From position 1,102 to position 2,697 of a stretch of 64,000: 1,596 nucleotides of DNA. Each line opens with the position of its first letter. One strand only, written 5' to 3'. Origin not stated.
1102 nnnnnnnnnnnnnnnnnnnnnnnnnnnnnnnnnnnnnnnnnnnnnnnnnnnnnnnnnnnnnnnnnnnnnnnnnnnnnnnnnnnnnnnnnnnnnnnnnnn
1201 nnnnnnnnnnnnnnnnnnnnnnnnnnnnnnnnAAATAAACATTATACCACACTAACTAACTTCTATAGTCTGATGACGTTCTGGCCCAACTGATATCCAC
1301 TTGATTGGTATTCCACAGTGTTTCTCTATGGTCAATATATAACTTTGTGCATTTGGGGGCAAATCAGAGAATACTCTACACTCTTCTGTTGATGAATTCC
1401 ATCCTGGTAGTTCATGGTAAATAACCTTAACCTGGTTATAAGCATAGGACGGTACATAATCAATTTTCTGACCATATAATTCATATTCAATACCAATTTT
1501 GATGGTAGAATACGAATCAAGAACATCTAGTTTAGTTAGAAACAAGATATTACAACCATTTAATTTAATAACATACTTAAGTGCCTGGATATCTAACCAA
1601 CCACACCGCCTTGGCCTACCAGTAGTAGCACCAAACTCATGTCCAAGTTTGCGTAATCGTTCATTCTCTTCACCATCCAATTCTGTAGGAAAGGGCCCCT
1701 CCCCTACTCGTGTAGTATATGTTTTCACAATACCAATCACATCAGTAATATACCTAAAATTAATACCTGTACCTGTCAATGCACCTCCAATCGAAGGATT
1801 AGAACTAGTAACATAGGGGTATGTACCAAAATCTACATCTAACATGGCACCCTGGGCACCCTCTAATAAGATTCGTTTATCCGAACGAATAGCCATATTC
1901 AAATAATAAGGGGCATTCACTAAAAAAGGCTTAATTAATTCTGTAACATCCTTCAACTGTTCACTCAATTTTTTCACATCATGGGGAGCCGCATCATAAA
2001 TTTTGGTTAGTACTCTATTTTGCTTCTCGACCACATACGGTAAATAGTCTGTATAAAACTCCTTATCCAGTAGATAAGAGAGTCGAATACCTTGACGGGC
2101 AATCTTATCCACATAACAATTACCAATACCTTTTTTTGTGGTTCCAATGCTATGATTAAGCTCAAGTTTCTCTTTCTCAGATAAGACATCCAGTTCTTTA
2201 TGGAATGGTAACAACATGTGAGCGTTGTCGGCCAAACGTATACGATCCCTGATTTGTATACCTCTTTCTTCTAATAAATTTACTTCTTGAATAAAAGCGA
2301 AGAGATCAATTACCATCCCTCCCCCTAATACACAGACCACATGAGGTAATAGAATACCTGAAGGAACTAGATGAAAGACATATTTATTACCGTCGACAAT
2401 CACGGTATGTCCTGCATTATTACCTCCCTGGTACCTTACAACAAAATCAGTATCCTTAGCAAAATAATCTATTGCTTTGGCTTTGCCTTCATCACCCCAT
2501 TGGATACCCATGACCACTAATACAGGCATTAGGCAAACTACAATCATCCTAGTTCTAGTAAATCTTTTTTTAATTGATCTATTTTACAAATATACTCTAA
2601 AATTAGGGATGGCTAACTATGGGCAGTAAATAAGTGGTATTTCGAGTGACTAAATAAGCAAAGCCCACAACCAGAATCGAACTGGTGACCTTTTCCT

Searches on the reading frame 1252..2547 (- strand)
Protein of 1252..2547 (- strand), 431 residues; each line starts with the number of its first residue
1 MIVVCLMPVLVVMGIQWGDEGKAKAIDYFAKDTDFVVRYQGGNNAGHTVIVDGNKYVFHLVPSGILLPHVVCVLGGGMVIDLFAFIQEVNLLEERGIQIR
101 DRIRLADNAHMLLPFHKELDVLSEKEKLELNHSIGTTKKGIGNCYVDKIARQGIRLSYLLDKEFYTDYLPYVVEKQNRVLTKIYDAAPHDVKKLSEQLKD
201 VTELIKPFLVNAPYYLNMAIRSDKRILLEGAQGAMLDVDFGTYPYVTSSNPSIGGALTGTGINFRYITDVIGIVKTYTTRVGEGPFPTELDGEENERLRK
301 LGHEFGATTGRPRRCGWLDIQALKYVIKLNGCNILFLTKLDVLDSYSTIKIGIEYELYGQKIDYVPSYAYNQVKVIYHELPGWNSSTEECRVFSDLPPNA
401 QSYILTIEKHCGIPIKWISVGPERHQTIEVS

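Call 75: search_protein_families(library=ncbifam, proteins=[window:1252-2547:-], max_evalue=0.00001)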
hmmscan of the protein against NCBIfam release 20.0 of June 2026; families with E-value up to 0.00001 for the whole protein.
window:1252-2547:- (431 aa): 6 families
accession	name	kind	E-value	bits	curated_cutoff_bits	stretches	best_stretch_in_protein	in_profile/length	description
NF002223.0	PRK01117.1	equivalog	7.8e-165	548.8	402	1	8-430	2-424/430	adenylosuccinate synthase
TIGR00184.1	purA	equivalog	4.3e-154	513.4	395.55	1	11-429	1-419/425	adenylosuccinate synthase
NF010355.0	PRK13783.1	equivalog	8.6e-121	403.9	445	1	11-429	4-403/404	adenylosuccinate synthase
NF010357.0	PRK13785.1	equivalog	1.7e-110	369.8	700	1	11-430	4-450/455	adenylosuccinate synthase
NF003295.0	PRK04293.1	equivalog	1.7e-71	240.9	368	2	191-346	136-288/337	adenylosuccinate synthetase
NF038379.2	amino_Aden_PurZ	exception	1e-33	116.9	300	1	10-328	2-290/293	succino-amino-deoxyadenylate synthase PurZ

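Call 110: list_cluster_members(proteins=[P0004, P0003, window:1255-2547:-, window:31881-33209:+, window:18464-19681:-])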
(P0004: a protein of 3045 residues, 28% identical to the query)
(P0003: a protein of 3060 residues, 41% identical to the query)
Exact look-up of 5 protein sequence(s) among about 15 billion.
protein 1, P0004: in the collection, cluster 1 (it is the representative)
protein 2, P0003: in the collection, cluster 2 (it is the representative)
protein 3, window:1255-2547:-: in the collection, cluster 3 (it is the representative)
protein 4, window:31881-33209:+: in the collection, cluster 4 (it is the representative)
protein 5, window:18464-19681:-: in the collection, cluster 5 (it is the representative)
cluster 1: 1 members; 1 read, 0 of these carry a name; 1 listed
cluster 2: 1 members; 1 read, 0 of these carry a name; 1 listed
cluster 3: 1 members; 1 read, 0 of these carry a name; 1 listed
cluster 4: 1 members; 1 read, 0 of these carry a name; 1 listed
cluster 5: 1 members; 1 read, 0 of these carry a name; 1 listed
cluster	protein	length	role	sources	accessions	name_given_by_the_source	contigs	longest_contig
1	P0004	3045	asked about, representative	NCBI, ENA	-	-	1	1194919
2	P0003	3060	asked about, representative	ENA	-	-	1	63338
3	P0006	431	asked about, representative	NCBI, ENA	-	-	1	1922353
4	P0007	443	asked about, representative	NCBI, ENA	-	-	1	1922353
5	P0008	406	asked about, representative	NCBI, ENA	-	-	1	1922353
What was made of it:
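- Tried and rejected: Cluster look-ups gave unnamed singletons (call 110).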
